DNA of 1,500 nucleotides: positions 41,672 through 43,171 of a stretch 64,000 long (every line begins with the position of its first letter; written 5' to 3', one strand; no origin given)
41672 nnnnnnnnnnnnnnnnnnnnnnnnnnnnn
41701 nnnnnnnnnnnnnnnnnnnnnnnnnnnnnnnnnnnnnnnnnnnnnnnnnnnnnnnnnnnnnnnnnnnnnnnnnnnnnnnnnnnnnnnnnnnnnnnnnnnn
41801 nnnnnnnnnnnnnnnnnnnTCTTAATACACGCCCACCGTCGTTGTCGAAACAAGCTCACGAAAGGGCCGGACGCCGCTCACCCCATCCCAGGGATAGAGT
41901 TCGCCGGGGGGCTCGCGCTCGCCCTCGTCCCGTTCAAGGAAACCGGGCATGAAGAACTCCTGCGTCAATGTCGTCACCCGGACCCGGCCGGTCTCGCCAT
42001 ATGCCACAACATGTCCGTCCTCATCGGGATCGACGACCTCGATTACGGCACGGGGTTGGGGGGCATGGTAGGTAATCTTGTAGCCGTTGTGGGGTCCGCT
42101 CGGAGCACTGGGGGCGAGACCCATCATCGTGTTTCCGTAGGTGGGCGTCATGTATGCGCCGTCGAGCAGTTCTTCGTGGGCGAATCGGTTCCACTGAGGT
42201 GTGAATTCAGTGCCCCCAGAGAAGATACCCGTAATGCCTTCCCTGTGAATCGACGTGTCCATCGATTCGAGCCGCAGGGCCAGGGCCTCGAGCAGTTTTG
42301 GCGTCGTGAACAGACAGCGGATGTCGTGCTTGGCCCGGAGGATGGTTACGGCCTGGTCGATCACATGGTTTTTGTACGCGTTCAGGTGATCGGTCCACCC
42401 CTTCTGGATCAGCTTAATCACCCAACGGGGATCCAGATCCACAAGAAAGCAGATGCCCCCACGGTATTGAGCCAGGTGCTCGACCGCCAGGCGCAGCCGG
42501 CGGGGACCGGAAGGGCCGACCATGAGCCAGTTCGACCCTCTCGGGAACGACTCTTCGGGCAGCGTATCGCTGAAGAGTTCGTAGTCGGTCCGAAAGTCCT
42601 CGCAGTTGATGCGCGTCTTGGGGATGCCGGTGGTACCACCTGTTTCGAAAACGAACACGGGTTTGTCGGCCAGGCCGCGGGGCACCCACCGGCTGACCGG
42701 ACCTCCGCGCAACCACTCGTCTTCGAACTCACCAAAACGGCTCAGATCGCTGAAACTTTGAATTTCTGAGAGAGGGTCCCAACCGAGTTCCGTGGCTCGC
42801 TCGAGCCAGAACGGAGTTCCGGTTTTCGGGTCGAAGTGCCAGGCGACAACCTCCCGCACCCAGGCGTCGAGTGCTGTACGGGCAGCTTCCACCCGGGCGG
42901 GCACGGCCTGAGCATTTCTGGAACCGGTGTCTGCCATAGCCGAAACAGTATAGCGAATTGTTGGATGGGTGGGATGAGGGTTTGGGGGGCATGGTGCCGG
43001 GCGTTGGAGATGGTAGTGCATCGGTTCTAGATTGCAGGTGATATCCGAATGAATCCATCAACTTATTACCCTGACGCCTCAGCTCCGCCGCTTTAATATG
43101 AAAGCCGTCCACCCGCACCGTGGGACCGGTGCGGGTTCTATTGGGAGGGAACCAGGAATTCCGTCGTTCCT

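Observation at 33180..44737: LuxC/LuxE-like gene pair inside a 10-kb co-oriented block with GT4, a MacB-like ABC exporter and PQQ-like propellers, bracketed by the repeated structured elements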

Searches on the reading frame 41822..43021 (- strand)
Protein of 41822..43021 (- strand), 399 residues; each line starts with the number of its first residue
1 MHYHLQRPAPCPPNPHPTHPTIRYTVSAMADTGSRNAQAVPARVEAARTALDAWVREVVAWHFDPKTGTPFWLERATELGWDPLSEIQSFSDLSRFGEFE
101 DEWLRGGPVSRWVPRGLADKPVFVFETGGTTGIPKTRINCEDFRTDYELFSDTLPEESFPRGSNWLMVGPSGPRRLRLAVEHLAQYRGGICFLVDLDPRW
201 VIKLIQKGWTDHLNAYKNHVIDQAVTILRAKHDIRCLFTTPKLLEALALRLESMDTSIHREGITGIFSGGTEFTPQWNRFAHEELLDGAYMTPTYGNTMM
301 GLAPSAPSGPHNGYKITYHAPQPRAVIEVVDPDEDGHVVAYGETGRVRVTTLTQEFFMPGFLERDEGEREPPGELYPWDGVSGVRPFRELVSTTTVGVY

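Call 3: search_protein_families(library=pfam, proteins=[window:41822-43021:-], max_evalue=0.01)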
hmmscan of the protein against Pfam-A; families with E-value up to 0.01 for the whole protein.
window:41822-43021:- (399 aa): 1 family
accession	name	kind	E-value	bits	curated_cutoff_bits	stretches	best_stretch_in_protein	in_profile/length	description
PF00501.34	AMP-binding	-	9.4e-07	28.4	29.9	1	230-349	253-374/384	AMP-binding enzyme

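Call 4: search_protein_families(library=ncbifam, proteins=[window:41822-43021:-], max_evalue=0.01)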
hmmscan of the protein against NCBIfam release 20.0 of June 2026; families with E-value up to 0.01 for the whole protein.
window:41822-43021:- (399 aa): 1 family
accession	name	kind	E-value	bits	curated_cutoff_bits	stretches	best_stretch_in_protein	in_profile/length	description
NF045666.1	DVU1553_fam_AMP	equivalog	7.4e-07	28.5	300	1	224-355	174-295/331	DVU_1553 family AMP-dependent CoA ligase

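Call 14: search_protein_families(library=pfam, proteins=[window:41822-43021:-], max_evalue=10)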
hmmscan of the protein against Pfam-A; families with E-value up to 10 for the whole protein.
window:41822-43021:- (399 aa): 1 family
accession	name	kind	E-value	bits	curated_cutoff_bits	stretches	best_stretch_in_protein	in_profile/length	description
PF00501.34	AMP-binding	-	9.4e-07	28.4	29.9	2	230-349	253-374/384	AMP-binding enzyme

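Call 15: search_solved_structures(query=window:41822-43021:-, max_evalue=10)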
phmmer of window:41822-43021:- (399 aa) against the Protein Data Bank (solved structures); distinct sequences matched with E-value up to 10: 9.
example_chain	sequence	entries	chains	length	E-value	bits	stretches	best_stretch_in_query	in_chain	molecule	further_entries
3hgu_A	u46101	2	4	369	7.9e-43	150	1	51-388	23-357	EhpF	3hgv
3l2k_A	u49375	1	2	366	8e-43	149.9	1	51-388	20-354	EhpF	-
2qvz_X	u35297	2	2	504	0.11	14.4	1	106-141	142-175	4-Chlorobenzoate CoA Ligase/Synthetase | 4-Chlorobenzoate CoA Ligase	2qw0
3cw8_X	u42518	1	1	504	0.12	14.3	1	106-141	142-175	4-chlorobenzoyl CoA ligase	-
3dlp_X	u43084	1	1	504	0.16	13.9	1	106-141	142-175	4-Chlorobenzoate CoA Ligase/Synthetase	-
1t5d_X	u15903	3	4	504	0.16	13.9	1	106-141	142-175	4-chlorobenzoyl CoA ligase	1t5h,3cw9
2qvx_X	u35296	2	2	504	0.18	13.7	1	106-141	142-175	4-Chlorobenzoate CoA Ligase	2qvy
5wm9_A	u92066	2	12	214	0.95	11.3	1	29-119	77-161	Rv0078 | TetR family transcriptional regulator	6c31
5icj_A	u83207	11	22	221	1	11.2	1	29-119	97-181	Probable transcriptional regulatory protein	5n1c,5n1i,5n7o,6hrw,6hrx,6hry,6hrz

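Call 19: find_homologous_proteins(query=window:41822-43021:-, max_evalue=0.00001)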
Query window:41822-43021:- (399 aa): 8000 proteins with E <= 0.00001 among 8000 candidates; the best 120 are listed.
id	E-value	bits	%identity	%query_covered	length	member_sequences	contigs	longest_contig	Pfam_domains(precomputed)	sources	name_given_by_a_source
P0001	8.6e-240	814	86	100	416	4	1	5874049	PF00501.35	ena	-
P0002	1.0e-224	764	86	93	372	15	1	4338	PF00501.35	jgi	-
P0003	7.7e-223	758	86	93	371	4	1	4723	PF00501.35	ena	-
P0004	1.7e-218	744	84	93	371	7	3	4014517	-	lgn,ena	-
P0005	2.8e-211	720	81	93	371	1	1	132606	PF00501.35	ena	-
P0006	3.0e-206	703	81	89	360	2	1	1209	PF00501.35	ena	-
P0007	3.4e-206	703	81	91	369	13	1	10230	PF00501.35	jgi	jgi:hypothetical protein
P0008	5.6e-206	702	81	92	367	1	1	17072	PF00501.35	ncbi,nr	ncbi:MAG: hypothetical protein HY657_00730 [Acidobacteria bacterium]|nr:hypothetical protein [Acidob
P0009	1.7e-205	701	82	90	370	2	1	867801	PF00501.35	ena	-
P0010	3.2e-205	700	82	90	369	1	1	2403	PF00501.35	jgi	-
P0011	3.5e-205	700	78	93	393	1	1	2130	-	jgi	-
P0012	5.7e-205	699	80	92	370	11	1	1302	PF00501.35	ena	-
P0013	7.4e-205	699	81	92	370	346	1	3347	PF00501.35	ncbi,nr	ncbi:MAG: hypothetical protein HW394_1167 [Acidobacteria bacterium]|nr:hypothetical protein [Acidoba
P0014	9.4e-205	698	81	89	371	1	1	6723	-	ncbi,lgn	-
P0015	9.8e-205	698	82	88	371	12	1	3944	PF00501.35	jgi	jgi:phenylacetate-coenzyme A ligase PaaK-like adenylate-forming protein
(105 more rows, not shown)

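Call 20: find_encoding_contigs(protein=P0001, flank=10000, max_places=2)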
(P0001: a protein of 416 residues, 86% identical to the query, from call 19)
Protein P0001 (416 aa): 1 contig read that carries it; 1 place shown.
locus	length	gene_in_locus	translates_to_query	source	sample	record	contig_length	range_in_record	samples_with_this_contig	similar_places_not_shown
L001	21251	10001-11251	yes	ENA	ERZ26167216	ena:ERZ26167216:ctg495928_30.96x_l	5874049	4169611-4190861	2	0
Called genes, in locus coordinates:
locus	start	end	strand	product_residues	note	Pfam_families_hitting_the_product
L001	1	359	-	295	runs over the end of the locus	-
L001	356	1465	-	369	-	-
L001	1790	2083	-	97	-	-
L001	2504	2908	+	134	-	PF25183:OMP_b-brl_4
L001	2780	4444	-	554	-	PF07969:Amidohydro_3, PF01979:Amidohydro_1 (weak)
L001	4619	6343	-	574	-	PF13620:CarboxypepD_reg, PF08450:SGL (faint), PF24684:Vgb_lyase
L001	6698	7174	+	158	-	PF01613:Flavin_Reduct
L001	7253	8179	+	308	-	PF00753:Lactamase_B, PF12706:Lactamase_B_2 (weak)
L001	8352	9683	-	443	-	PF13360:PQQ_2, PF25293:Beta-prop_EMC1_N (faint), PF13570:Beta-prop_ACSF4 (weak), PF13360:PQQ_2 (weak)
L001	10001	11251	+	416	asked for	PF00501:AMP-binding (faint)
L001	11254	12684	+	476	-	PF00171:Aldedh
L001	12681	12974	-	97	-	PF10387:DUF2442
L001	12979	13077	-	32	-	-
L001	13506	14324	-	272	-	PF13276:HTH_21, PF00665:rve, PF13683:rve_3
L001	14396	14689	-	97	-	PF01527:HTH_Tnp_1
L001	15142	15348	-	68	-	PF25734:RelB_like_antitoxin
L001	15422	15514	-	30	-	-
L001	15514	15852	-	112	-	PF02452:PemK_toxin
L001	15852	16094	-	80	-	PF04014:MazE_antitoxin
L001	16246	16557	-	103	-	PF13560:HTH_31 (weak), PF01381:HTH_3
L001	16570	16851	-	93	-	PF05015:HigB-like_toxin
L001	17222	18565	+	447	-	PF13579:Glyco_trans_4_4, PF13439:Glyco_transf_4, PF00534:Glycos_transf_1, PF13692:Glyco_trans_1_4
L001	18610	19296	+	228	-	PF00005:ABC_tran, PF02463:SMC_N (faint), PF13304:AAA_21 (faint)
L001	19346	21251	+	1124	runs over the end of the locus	PF12704:MacB_PCD, PF02687:FtsX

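Call 21: find_encoding_contigs(protein=P0004, flank=10000, max_places=2)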
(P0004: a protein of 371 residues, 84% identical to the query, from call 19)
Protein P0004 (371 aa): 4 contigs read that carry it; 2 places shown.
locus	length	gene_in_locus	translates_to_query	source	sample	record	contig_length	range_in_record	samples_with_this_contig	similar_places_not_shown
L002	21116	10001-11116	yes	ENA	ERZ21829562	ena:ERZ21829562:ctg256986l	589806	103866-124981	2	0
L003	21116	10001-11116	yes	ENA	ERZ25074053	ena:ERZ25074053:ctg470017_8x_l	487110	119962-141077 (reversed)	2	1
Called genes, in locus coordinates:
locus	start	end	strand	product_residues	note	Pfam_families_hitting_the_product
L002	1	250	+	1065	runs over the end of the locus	PF13620:CarboxypepD_reg, PF25183:OMP_b-brl_4, PF00593:TonB_dep_Rec_b-barrel (weak)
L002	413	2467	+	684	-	PF26550:Tricorn_2nd (faint), PF07676:PD40 (faint), PF00930:DPPIV_N, PF26549:Tricorn_N, PF00326:Peptidase_S9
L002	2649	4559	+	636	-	PF01019:G_glu_transpept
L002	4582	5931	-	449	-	PF00209:SNF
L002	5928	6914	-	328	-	PF04909:Amidohydro_2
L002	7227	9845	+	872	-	PF00246:Peptidase_M14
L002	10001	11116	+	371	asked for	-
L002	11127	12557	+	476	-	PF00171:Aldedh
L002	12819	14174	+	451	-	PF13579:Glyco_trans_4_4, PF13439:Glyco_transf_4, PF00534:Glycos_transf_1, PF13692:Glyco_trans_1_4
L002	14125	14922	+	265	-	PF00005:ABC_tran, PF02463:SMC_N (faint), PF13304:AAA_21 (faint)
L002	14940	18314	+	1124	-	PF02687:FtsX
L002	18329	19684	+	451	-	PF01011:PQQ (faint), PF13570:Beta-prop_ACSF4 (faint), PF13360:PQQ_2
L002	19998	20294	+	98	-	PF00440:TetR_N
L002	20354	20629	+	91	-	-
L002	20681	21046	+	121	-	PF13564:DoxX_2 (weak)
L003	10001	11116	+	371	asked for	-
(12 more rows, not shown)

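Call 23: find_related_loci(query=A2, collection=genome_contigs, flank=8000)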
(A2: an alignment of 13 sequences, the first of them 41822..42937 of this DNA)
Query A2 (371 aa) in genome_contigs; peptide patterns used: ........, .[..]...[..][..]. (x = any residue, [..] = any of these).
599 stretches matched a pattern (row limit reached: there are more); 586 encode a relative of the query (tblastn E <= 1e-3); the best 80 are kept; 80 distinct loci.
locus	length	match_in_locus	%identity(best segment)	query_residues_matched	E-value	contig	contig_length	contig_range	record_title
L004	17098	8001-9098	80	6-371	0e+0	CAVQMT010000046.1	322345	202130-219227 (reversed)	MAG: uncultured Acidobacteriota bacterium isolate MFD00072.bin.2.96 genome assembly, contig: contig_6554, whole genome s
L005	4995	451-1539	79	9-371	0e+0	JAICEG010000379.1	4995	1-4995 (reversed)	MAG: Vicinamibacteria bacterium isolate BD_FP_2_bin.1 k141_874934_length_4995_cov_9.1852, whole genome shotgun sequence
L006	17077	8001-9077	80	13-371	0e+0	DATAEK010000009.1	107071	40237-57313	MAG TPA_asm: Vicinamibacterales bacterium isolate SMAG_U6775 k141_712937, whole genome shotgun sequence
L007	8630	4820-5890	79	16-371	0e+0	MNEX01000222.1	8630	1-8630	MAG: Acidobacteria bacterium 13_1_40CM_65_14 13_1_40cm_scaffold_10139, whole genome shotgun sequence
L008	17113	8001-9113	79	1-371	0e+0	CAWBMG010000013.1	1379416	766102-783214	MAG: uncultured Acidobacteriota bacterium isolate MFD02242.bin.1.279 genome assembly, contig: contig_807, whole genome s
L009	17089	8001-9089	77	9-371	0e+0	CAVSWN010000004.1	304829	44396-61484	MAG: uncultured Acidobacteriota bacterium isolate MFD09212.bin.2.212 genome assembly, contig: contig_11828, whole genome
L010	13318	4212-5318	80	3-371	0e+0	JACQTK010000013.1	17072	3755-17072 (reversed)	MAG: Acidobacteria bacterium isolate NC_groundwater_1409_Ag_S-0.65um_68_39 S_p65_S5_coassembly_k141_224085, whole genome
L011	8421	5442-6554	77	1-371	0e+0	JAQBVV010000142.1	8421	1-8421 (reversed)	MAG: Acidobacteria bacterium isolate casp150-mb.205 NODE_21237_length_8421_cov_0.074381, whole genome shotgun sequence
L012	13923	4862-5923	79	18-371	0e+0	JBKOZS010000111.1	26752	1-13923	MAG: Acidobacteriota bacterium isolate GB_HAYS_MAG_00028 GB_HAYS_000000383819, whole genome shotgun sequence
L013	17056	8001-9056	79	20-371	0e+0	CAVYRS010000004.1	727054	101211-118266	MAG: uncultured Acidobacteriota bacterium isolate MFD06229.bin.2.32 genome assembly, contig: contig_6034, whole genome s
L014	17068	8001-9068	79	16-371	0e+0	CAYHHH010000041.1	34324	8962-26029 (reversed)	MAG TPA_asm: uncultured Bifidobacteriaceae bacterium isolate ERP119702_co1_17 genome assembly, contig: NODE_1125_length_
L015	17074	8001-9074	78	14-371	0e+0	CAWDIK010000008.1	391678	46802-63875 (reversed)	MAG: Vicinamibacterales bacterium isolate MFD04850.bin.2.276 genome assembly, contig: contig_17498, whole genome shotgun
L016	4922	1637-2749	78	1-371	0e+0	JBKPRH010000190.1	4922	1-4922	MAG: Acidobacteriota bacterium isolate GS_EKS_MAG_00054 GS_EKS_000002389554, whole genome shotgun sequence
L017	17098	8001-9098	75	6-371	0e+0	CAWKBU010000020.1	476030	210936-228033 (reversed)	MAG: uncultured Acidobacteriota bacterium isolate MFD03066.bin.2.196 genome assembly, contig: contig_4079, whole genome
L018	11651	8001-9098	81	6-371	0e+0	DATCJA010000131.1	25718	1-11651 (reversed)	MAG TPA_asm: Vicinamibacterales bacterium isolate SMAG_U7873 k141_106026, whole genome shotgun sequence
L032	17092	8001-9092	75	8-371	0e+0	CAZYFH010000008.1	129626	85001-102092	MAG TPA_asm: uncultured Vicinamibacteraceae bacterium isolate SRP092902_co1_105 genome assembly, contig: NODE_68_length_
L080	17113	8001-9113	69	1-371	0e+0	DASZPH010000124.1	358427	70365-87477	MAG TPA_asm: Pirellulales bacterium isolate SMAG_U5966 k141_262270, whole genome shotgun sequence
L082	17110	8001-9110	71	2-371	5e-180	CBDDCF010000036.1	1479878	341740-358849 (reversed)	MAG: Acidobacteriota bacterium isolate 97fa86b7-40f1-472b-98dc-594f9cd3f42b genome assembly, contig: contig_36, whole ge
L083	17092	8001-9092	71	4-371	1e-179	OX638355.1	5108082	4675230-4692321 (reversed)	MAG: Terriglobia bacterium isolate 290eebee-5386-4bec-b87c-7b5c19ab3581 genome assembly, chromosome: 1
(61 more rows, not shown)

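Call 32: search_dna_similar(query=window:41822-42937:-, collection=plasmids, mode=protein, max_rows=15)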
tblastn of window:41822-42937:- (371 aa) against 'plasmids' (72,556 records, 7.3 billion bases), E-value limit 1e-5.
Records with a match: 29; places in all: 29; records where one place covers at least 80% of the query: 29.
Best place of each record, by identity: <60% 29.
By first word of the organism name: Streptomyces 19; Pantoea 4; Streptantibioticus 2; Halomarina 1; Halalkalicoccus 1; Burkholderia 1; Escherichia 1.
By predicted mobility (MOB-suite, as given by PLSDB): non-mobilizable 24; mobilizable 3; conjugative 2.
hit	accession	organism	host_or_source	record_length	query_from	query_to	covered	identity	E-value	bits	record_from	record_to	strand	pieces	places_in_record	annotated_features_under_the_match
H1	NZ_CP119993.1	Halomarina sp. PSR21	cell culture,saline soil from Tarim ...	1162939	23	371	94%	39.8%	1e-51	192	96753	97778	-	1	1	record has no annotation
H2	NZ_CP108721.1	Streptomyces sp. NBC_00998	-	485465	24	371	94%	37.6%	6e-58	210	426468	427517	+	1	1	phenazine biosynthesis protein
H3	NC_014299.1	Halalkalicoccus jeotgali B3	-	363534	21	371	95%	36.2%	6e-50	187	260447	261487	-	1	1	hypothetical protein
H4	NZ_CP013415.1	Burkholderia ubonensis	soil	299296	24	371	94%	36.5%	4e-48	181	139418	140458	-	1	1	AMP-binding protein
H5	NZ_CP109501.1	Streptomyces sp. NBC_01426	-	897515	5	371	99%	34.3%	6e-53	196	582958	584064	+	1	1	phenazine biosynthesis protein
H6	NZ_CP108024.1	Streptomyces sp. NBC_00316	-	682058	23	371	94%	35.5%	3e-44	171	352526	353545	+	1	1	arylcarboxylate reductase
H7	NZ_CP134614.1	Streptomyces sp. ITFR-6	Ips typographus,whole organism,Ips ...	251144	23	371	94%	35.2%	2e-43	167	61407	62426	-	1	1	arylcarboxylate reductase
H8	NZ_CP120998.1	Streptomyces sp. Mut1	-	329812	23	371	94%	35.1%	3e-46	176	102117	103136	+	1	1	arylcarboxylate reductase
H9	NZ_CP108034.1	Streptomyces sp. NBC_00304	-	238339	23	371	94%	34.9%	2e-42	165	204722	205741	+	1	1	arylcarboxylate reductase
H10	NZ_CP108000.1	Streptomyces sp. NBC_00342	-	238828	23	371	94%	34.7%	2e-42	165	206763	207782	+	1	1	arylcarboxylate reductase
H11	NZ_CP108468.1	Streptomyces sp. NBC_01259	-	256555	23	371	94%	34.7%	2e-42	165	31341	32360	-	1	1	arylcarboxylate reductase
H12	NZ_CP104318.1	Streptomyces angustmyceticus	whole organism,soil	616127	23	360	91%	35.5%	1e-40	160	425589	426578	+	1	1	arylcarboxylate reductase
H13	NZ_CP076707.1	Escherichia coli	-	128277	30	371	92%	34.9%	4e-42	164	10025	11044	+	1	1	phenazine antibiotic biosynthesis protein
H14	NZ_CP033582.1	Streptomyces sp. ADI95-16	-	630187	21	331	84%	37.6%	1e-58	212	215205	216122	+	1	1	AMP-binding protein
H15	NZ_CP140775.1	Streptomyces goshikiensis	cell culture,soil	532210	21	331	84%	37.6%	1e-58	212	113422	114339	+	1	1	AMP-binding protein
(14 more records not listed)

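Call 33: get_annotated_region(hit=H13, flank=9000)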
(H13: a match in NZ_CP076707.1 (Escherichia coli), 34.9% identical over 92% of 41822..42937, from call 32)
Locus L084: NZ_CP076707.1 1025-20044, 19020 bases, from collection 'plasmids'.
description: Escherichia coli O170:H18 strain CFIAFB20120266 plasmid unnamed1, complete sequence
organism: Escherichia coli (NCBI taxid 2848145)
taxonomy: Bacteria; Pseudomonadota; Gammaproteobacteria; Enterobacterales; Enterobacteriaceae; Escherichia; Escherichia coli
host: -; source: -; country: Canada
typing (MOB-suite, as given by PLSDB): non-mobilizable; replicon IncFIB
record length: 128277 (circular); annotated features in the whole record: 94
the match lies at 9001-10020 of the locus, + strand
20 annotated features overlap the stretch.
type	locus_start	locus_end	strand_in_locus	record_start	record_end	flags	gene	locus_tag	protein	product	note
CDS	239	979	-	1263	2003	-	-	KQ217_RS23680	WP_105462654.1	tyrosine-type recombinase/integrase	GO:0015074 - DNA integration [Evidence IEA]; GO:0006310 - DNA recombination [Evidence IEA]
CDS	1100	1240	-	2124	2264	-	-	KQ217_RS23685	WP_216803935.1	transcriptional regulator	-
CDS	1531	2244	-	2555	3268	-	-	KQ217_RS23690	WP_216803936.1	DUF2461 domain-containing protein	-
CDS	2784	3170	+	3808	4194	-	-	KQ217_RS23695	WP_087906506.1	VOC family protein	-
CDS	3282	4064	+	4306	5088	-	-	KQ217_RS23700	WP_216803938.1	SDR family NAD(P)-dependent oxidoreductase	-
CDS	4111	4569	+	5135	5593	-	-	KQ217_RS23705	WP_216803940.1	PhzA/PhzB family protein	GO:0017000 - antibiotic biosynthetic process [Evidence IEA]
CDS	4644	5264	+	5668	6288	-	-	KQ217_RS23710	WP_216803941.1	isochorismatase family protein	-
CDS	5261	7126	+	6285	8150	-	-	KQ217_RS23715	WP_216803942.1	anthranilate synthase family protein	-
CDS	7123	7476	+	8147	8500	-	-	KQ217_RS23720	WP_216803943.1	hypothetical protein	-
CDS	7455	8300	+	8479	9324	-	-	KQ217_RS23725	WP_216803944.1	PhzF family phenazine biosynthesis protein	GO:0009058 - biosynthetic process [Evidence IEA]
CDS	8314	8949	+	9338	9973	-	-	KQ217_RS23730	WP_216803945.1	pyridoxal 5'-phosphate synthase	GO:0008615 - pyridoxine biosynthetic process [Evidence IEA]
CDS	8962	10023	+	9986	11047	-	-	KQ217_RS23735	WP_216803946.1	phenazine antibiotic biosynthesis protein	-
CDS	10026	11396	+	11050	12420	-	-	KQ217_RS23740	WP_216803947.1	aldehyde dehydrogenase family protein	-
CDS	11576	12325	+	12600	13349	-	-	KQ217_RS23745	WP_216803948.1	hypothetical protein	-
CDS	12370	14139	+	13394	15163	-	-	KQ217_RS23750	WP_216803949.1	non-ribosomal peptide synthetase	-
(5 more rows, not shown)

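Call 34: get_annotated_region(hit=H6, flank=8000)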
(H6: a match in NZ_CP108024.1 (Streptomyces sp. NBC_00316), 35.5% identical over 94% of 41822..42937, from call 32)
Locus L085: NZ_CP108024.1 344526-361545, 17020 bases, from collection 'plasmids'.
description: Streptomyces sp. NBC_00316 plasmid unnamed1, complete sequence
organism: Streptomyces sp. NBC_00316 (NCBI taxid 2975710)
taxonomy: Bacteria; Actinomycetota; Actinomycetes; Kitasatosporales; Streptomycetaceae; Streptomyces; Streptomyces sp. NBC 00316
host: -; source: -; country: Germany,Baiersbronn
typing (MOB-suite, as given by PLSDB): non-mobilizable; replicon rep_cluster_1910
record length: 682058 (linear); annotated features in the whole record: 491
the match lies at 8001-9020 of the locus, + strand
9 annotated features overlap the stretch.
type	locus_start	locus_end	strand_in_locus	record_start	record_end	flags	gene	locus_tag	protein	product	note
CDS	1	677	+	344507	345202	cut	-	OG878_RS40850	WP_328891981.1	VOC family protein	-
CDS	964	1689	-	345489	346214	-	-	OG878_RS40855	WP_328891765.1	SDR family oxidoreductase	-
CDS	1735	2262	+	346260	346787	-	-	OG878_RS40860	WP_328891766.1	MarR family transcriptional regulator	GO:0006355 - regulation of DNA-templated transcription [Evidence IEA]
CDS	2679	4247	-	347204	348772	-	-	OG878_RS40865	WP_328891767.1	bifunctional 3-(3-hydroxy-phenyl)propionate/3-hydroxycinnamic acid hydroxylase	-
CDS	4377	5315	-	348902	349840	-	-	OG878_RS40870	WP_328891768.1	hypothetical protein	-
CDS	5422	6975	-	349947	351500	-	-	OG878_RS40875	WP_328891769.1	FAD-dependent monooxygenase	-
CDS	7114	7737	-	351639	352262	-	wrbA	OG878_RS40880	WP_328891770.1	NAD(P)H:quinone oxidoreductase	-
CDS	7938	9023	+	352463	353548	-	-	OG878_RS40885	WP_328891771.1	arylcarboxylate reductase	-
CDS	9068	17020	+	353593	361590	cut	-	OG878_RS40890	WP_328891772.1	type I polyketide synthase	-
